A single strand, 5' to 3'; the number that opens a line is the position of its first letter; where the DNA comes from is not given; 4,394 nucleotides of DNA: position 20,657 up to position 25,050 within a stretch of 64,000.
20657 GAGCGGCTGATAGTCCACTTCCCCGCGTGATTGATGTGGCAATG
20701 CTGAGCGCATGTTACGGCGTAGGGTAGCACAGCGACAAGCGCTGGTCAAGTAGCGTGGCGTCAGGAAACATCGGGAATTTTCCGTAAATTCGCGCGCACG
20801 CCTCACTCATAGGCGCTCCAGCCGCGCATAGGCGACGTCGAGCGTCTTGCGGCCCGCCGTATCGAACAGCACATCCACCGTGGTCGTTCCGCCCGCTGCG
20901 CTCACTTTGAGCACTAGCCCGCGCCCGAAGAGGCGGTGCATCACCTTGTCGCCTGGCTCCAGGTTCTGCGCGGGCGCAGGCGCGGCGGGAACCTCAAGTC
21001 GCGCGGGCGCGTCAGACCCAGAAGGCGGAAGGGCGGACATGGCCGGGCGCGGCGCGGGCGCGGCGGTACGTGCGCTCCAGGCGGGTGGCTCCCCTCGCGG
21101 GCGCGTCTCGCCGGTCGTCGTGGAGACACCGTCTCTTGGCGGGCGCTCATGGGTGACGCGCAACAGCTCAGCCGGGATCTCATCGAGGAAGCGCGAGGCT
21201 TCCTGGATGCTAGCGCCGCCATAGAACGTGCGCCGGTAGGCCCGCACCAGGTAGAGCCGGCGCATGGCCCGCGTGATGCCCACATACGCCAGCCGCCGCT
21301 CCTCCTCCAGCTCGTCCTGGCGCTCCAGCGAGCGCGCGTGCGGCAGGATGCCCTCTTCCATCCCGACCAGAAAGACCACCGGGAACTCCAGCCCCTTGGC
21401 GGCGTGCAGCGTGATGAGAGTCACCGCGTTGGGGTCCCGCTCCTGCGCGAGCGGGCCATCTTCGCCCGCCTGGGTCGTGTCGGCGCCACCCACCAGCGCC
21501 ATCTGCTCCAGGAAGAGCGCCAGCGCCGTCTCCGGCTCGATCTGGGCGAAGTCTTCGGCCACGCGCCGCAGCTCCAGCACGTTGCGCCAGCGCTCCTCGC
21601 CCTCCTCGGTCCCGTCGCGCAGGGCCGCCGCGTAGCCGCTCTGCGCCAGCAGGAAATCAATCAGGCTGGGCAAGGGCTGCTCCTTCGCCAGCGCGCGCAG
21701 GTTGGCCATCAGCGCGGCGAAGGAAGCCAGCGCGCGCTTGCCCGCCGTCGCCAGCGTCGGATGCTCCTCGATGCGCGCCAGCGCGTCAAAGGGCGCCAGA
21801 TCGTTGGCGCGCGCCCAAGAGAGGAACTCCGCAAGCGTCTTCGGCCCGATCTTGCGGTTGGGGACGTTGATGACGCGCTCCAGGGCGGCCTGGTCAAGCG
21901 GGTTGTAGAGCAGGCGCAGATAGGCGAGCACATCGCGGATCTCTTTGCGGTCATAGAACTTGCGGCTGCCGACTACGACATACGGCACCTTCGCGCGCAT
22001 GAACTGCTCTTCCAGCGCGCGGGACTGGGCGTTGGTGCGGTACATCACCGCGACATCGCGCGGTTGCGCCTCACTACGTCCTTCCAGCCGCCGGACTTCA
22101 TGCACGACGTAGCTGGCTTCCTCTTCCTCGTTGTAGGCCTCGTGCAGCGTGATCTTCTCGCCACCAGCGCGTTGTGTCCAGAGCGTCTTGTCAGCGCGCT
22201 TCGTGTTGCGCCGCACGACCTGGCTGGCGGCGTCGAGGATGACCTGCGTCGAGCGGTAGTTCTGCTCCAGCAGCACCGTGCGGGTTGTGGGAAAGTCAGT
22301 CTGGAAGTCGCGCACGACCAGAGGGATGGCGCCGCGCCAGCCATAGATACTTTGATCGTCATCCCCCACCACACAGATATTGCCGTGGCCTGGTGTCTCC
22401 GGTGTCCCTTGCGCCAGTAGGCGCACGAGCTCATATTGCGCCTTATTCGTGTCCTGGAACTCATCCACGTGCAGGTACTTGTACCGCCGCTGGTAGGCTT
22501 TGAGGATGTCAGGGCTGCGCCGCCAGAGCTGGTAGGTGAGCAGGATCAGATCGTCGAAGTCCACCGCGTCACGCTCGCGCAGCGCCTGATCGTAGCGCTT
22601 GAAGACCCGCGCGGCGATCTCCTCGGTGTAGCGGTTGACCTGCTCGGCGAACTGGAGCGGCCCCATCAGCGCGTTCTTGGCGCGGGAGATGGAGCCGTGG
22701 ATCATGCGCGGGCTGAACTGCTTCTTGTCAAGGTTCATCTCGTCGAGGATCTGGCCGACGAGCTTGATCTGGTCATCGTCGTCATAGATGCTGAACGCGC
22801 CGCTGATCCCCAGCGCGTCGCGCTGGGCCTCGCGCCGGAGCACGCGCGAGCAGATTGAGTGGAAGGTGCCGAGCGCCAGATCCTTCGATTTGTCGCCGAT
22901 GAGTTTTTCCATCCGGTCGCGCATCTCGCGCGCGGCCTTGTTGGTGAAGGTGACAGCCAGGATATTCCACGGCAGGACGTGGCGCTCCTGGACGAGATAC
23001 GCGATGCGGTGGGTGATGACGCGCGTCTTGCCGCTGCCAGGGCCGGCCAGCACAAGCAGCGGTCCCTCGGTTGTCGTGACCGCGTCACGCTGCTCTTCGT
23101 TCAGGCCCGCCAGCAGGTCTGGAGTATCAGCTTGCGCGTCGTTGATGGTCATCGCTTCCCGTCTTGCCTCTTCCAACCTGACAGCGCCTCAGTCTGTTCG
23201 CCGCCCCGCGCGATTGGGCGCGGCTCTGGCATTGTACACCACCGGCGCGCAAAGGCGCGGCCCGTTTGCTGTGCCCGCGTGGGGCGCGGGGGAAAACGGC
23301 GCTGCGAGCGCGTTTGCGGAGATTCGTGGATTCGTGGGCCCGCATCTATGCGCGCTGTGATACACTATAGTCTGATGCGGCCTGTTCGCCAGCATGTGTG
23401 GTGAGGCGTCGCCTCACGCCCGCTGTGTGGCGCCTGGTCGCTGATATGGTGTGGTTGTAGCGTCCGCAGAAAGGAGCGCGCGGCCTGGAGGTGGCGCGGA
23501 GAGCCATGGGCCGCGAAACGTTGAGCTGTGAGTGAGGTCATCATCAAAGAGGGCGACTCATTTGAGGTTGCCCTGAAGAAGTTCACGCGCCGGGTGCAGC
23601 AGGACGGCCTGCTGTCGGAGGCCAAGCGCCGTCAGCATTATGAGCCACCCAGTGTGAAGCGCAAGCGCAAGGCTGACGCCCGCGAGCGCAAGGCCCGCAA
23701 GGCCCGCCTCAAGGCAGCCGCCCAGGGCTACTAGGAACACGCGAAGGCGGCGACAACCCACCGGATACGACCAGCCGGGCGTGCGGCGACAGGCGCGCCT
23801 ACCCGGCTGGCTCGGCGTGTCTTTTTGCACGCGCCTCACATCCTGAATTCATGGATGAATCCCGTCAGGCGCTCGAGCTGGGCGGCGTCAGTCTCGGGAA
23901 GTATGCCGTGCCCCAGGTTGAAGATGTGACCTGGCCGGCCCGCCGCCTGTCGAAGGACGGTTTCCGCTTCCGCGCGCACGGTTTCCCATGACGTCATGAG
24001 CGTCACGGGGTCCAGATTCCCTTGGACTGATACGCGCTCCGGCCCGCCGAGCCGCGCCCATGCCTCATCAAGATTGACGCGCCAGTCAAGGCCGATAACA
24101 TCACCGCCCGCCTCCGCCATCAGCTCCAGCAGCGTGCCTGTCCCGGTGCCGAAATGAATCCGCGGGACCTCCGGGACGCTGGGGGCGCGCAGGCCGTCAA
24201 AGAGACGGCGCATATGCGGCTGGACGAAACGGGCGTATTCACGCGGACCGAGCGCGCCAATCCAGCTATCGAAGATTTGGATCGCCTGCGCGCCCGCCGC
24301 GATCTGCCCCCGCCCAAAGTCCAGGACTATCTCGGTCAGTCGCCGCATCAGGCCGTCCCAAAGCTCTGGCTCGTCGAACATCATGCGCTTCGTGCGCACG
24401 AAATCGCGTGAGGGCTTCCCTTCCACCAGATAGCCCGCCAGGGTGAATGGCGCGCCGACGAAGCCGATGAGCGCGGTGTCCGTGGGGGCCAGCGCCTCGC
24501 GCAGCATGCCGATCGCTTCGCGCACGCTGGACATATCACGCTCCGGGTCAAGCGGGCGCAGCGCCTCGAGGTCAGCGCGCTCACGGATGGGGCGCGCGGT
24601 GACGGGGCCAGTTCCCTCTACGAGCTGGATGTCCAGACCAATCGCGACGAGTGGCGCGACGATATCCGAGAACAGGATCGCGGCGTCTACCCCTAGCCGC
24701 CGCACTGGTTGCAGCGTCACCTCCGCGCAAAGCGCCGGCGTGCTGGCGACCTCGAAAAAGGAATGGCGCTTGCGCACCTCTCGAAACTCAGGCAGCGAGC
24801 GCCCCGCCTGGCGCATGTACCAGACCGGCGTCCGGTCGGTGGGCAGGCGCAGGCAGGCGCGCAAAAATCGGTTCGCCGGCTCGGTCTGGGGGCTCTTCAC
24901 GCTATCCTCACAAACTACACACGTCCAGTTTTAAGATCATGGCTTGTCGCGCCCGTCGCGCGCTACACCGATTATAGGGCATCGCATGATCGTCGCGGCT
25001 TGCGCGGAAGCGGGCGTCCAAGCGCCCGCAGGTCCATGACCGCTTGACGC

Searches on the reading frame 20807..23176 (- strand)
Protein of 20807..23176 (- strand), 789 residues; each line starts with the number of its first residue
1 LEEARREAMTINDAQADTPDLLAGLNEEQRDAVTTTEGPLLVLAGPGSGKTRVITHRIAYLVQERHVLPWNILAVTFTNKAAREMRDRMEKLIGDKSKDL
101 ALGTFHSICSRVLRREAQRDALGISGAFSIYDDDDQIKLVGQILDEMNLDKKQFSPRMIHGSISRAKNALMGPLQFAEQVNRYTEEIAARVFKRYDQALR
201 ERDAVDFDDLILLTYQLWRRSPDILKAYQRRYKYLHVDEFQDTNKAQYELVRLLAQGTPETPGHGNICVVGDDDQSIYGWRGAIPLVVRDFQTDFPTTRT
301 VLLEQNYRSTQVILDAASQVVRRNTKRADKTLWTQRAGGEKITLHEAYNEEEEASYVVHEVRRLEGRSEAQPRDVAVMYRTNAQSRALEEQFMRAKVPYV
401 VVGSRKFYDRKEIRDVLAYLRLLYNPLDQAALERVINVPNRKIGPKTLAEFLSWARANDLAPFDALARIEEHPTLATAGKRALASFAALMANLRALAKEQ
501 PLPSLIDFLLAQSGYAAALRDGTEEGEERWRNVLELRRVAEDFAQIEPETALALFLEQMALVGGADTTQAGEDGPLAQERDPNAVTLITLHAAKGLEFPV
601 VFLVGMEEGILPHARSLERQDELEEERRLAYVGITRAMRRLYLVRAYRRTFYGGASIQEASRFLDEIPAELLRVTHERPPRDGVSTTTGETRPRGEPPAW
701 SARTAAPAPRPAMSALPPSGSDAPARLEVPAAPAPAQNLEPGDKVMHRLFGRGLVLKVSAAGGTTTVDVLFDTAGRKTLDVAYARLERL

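Call 61: search_protein_families(library=pfam, proteins=[window:20807-23176:-], max_evalue=0.0001)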
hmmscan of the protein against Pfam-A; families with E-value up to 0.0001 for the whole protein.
window:20807-23176:- (789 aa): 5 families
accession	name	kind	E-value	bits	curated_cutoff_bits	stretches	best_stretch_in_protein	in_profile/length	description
PF00580.27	UvrD-helicase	-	1.4e-89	300.8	23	1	25-296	1-271/271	UvrD/REP helicase N-terminal domain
PF13361.12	UvrD_C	-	5.5e-74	250.1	25.6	1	302-644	2-346/350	UvrD-like helicase C-terminal domain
PF13245.12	AAA_19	-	3.8e-23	82.6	25.1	1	29-279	1-132/134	AAA domain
PF13538.12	UvrD_C_2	-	5.2e-10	39.5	27.4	1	585-644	2-52/52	UvrD-like helicase C-terminal domain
PF21196.3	PcrA_UvrD_tudor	-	1.4e-06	28.4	23.9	1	742-784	2-44/48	PcrA/UvrD tudor domain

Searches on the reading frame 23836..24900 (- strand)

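Call 61: search_protein_families(library=pfam, proteins=[window:23836-24900:-], max_evalue=0.0001)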
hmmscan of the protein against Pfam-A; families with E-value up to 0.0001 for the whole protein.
window:23836-24900:- (354 aa): 1 family
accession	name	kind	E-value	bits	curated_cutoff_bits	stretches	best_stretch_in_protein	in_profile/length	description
PF01208.23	URO-D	-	8e-124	413.6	23.9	1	8-351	2-345/346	Uroporphyrinogen decarboxylase (URO-D)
